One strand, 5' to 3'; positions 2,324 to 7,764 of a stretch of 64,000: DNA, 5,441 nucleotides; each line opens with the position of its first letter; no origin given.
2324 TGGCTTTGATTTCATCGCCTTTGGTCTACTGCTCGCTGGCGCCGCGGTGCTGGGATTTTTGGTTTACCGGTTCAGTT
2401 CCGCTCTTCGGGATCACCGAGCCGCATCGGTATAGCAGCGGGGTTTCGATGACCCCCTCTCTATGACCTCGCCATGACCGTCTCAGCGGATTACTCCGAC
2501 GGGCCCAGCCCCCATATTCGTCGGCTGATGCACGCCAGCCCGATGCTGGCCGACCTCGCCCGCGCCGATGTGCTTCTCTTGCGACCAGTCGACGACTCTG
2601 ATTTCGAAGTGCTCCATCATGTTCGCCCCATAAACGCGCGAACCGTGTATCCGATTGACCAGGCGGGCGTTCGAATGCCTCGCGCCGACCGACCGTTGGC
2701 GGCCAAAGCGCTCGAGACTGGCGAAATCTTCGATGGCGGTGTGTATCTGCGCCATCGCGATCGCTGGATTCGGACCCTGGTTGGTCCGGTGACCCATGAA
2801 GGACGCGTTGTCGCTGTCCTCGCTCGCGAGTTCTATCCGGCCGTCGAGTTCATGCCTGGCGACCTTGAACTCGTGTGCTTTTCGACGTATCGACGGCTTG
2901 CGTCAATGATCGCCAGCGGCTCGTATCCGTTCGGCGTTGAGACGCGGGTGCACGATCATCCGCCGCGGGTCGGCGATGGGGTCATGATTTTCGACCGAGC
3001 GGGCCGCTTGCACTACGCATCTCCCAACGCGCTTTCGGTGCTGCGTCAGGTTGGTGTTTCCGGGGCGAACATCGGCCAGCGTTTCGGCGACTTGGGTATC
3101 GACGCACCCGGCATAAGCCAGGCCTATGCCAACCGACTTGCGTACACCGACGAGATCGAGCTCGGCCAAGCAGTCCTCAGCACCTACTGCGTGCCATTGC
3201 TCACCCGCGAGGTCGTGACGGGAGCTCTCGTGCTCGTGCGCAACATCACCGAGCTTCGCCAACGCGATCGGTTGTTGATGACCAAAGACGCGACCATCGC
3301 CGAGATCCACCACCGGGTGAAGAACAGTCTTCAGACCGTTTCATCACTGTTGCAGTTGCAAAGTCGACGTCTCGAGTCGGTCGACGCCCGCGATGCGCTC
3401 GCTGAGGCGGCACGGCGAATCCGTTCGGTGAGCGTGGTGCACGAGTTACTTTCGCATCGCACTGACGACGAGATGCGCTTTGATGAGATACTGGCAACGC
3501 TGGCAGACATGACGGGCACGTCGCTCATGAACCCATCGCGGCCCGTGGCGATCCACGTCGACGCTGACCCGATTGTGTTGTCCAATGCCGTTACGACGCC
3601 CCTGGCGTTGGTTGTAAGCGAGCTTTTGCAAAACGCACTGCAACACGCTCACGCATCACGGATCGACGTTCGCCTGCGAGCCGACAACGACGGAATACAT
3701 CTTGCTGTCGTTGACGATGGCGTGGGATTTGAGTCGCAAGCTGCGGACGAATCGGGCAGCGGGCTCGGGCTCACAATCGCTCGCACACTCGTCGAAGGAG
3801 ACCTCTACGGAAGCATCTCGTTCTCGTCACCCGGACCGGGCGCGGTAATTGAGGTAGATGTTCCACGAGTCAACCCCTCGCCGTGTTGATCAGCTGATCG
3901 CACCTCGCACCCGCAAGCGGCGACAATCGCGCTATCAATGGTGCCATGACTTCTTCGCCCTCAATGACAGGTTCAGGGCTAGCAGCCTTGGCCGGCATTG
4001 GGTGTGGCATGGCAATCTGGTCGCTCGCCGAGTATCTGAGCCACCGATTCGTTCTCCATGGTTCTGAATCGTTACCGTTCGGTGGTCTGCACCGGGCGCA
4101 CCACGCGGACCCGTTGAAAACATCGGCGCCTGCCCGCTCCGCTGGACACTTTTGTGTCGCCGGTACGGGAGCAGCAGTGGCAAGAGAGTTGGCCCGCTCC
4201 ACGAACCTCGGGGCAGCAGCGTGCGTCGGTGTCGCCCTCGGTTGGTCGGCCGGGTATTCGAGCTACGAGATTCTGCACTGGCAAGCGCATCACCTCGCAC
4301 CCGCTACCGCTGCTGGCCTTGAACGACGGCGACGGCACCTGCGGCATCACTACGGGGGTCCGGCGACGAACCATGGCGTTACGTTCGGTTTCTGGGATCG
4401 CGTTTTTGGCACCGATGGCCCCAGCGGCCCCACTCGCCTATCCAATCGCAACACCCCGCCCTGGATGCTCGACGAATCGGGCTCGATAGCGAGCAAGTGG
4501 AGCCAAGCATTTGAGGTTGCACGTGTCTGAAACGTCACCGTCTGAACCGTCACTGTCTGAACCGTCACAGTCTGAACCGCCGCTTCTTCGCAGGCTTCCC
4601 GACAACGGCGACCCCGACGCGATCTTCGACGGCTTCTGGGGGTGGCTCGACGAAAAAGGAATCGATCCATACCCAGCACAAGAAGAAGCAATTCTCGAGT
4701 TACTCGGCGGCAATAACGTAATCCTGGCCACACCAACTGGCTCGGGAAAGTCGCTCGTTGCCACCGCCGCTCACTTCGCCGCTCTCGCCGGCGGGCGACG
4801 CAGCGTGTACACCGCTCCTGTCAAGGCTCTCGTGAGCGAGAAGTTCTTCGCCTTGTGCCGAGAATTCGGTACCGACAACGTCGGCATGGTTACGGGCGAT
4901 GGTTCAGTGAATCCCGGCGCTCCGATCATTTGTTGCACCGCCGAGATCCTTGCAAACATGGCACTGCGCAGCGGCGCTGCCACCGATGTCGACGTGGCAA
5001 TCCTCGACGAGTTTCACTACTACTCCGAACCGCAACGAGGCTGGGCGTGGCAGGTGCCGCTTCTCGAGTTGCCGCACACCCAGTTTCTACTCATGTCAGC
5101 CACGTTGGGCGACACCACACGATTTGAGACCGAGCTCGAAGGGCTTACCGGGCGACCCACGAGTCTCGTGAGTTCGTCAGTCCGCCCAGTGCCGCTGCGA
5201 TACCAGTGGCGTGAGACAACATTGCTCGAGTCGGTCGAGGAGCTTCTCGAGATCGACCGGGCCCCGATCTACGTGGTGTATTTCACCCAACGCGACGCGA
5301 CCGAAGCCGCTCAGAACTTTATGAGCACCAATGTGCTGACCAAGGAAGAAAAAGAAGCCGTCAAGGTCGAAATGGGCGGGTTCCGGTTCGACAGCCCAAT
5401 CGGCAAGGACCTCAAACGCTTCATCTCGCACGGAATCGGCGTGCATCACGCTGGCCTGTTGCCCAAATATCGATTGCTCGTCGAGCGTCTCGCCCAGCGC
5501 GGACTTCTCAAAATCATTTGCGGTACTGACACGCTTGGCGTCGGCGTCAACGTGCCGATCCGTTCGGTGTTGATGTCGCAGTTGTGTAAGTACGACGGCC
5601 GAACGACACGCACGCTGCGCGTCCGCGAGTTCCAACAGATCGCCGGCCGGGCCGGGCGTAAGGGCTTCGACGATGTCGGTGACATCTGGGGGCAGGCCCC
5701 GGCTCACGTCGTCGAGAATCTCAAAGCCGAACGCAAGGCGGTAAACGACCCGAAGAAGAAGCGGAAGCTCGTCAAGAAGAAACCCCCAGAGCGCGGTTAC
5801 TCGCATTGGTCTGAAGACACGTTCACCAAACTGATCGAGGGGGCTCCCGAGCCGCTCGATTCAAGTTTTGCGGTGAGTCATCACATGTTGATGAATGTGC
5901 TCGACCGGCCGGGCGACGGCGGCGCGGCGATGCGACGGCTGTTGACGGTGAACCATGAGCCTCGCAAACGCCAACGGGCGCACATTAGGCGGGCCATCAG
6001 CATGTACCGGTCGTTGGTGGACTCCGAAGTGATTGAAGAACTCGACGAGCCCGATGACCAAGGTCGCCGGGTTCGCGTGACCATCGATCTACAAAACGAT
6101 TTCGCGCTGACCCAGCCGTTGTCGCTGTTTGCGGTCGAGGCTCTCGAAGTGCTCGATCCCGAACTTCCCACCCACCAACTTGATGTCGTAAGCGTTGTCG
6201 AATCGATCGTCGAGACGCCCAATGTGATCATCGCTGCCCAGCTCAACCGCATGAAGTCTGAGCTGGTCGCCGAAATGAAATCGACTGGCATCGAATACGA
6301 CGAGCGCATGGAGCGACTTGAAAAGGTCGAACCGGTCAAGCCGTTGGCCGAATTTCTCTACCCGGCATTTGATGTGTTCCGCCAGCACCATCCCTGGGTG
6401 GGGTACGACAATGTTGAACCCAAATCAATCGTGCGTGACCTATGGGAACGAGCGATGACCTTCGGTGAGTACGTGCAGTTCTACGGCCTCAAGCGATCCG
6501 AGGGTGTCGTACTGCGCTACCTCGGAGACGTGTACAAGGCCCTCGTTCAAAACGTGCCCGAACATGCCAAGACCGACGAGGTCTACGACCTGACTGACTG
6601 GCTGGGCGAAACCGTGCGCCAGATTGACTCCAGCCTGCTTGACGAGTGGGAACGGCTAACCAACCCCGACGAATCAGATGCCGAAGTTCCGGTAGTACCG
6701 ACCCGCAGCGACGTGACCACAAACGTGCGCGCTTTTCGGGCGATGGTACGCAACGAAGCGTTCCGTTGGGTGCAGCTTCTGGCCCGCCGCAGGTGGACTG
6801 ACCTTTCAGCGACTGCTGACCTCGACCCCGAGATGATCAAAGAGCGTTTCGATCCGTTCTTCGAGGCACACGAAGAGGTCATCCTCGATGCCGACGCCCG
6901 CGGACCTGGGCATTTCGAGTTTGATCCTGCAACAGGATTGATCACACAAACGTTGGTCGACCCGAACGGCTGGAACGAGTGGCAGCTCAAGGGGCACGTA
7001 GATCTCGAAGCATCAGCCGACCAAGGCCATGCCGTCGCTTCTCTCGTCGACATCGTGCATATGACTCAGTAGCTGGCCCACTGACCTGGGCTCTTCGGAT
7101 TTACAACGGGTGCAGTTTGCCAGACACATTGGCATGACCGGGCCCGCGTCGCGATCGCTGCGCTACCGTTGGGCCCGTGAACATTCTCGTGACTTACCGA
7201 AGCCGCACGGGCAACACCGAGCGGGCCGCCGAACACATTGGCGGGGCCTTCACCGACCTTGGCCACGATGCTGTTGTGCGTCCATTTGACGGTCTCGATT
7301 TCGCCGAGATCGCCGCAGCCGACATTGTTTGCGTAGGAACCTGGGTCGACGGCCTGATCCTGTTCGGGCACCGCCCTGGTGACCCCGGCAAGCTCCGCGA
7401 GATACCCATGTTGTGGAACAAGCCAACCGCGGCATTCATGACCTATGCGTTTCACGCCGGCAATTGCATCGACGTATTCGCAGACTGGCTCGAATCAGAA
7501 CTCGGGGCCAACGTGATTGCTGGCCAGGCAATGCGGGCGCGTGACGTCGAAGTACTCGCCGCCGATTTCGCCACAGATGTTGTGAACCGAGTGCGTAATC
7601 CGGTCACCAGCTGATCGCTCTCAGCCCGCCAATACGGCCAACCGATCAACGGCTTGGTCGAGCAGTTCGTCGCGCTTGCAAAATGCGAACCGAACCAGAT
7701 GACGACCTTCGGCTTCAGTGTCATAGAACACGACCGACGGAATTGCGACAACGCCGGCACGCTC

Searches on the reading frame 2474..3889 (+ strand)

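Call 22: search_protein_families(library=pfam, proteins=[window:2474-3889:+], max_evalue=0.00001)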
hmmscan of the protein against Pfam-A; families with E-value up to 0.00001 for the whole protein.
window:2474-3889:+ (471 aa): 5 families
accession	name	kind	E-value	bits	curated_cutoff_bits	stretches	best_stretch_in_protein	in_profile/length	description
PF07568.18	HisKA_2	-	1.9e-21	76.3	22.3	1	277-345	1-70/76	Histidine kinase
PF12282.15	GAF_PdtaS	-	6.6e-21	75.1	23.7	1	13-134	17-140/145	Histidine kinase PdtaS, GAF domain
PF02518.31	HATPase_c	-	1.6e-15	57.9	26.4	1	375-465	4-109/111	Histidine kinase-, DNA gyrase B-, and HSP90-like ATPase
PF13581.12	HATPase_c_2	-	4e-09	37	27.4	1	370-441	25-110/127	Histidine kinase-like ATPase domain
PF07536.20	HWE_HK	-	9.8e-09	36.3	22.8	1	277-344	1-66/83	HWE histidine kinase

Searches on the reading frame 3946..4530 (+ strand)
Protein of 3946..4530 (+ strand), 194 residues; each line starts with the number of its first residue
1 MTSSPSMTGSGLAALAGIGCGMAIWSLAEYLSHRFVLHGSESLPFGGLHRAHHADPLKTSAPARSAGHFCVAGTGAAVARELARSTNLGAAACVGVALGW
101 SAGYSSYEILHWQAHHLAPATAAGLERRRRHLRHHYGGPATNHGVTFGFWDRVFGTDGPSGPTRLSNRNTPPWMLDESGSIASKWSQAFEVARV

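Call 22: search_protein_families(library=pfam, proteins=[window:3946-4530:+], max_evalue=0.00001)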
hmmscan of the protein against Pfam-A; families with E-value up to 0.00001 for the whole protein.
window:3946-4530:+ (194 aa): 1 family
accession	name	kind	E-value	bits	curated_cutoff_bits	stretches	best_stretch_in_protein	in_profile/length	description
PF04116.19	FA_hydroxylase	-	4.8e-15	56.6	31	1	21-156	4-132/132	Fatty acid hydroxylase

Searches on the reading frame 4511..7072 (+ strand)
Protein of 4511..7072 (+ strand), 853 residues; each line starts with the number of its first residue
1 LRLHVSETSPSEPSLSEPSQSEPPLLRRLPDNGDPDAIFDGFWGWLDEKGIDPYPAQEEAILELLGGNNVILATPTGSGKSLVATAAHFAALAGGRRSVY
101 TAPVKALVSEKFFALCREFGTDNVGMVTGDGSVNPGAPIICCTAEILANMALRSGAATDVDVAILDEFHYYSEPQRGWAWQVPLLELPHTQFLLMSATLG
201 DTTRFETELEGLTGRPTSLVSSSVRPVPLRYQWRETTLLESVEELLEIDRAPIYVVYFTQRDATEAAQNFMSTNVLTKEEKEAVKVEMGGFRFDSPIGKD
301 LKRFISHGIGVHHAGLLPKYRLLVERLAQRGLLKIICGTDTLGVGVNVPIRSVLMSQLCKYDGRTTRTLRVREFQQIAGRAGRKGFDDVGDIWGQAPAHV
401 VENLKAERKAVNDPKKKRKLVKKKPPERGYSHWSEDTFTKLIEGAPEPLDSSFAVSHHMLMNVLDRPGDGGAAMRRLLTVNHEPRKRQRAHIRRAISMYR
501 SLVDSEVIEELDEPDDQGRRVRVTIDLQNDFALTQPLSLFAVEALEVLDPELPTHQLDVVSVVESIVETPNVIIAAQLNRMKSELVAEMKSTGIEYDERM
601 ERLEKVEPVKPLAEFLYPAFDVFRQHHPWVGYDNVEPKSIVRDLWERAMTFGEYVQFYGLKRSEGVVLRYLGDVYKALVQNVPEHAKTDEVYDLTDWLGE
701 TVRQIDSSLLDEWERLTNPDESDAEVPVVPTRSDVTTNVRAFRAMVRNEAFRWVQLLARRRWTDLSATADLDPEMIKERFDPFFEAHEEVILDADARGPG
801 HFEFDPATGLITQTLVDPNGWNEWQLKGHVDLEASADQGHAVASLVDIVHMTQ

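Call 22: search_protein_families(library=pfam, proteins=[window:4511-7072:+], max_evalue=0.00001)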
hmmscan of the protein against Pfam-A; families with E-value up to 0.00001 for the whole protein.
window:4511-7072:+ (853 aa): 4 families
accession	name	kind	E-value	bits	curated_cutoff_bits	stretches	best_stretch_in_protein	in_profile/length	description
PF12029.13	DUF3516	-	6.7e-177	589.6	25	1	396-847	1-463/464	Domain of unknown function (DUF3516)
PF00270.35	DEAD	-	6.1e-19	68.8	26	1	55-201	2-162/167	DEAD/DEAH box helicase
PF22527.2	DEXQc_Suv3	-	3.3e-10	40.2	27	1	73-190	19-124/154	DEXQ-box helicase domain of Suv3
PF04851.21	ResIII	-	6.6e-06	26.6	22.5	0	51-199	2-162/164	Type III restriction enzyme, res subunit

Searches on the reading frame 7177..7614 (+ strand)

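Call 22: search_protein_families(library=pfam, proteins=[window:7177-7614:+], max_evalue=0.00001)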
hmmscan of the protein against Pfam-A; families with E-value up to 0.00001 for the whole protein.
window:7177-7614:+ (145 aa): 2 families
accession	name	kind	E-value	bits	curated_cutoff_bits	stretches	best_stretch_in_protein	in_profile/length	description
PF12641.12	Flavodoxin_3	-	3.8e-07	30.5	27.5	1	4-92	1-79/160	Flavodoxin domain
PF00258.30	Flavodoxin_1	-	8.7e-06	26.4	25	0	5-59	1-59/143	Flavodoxin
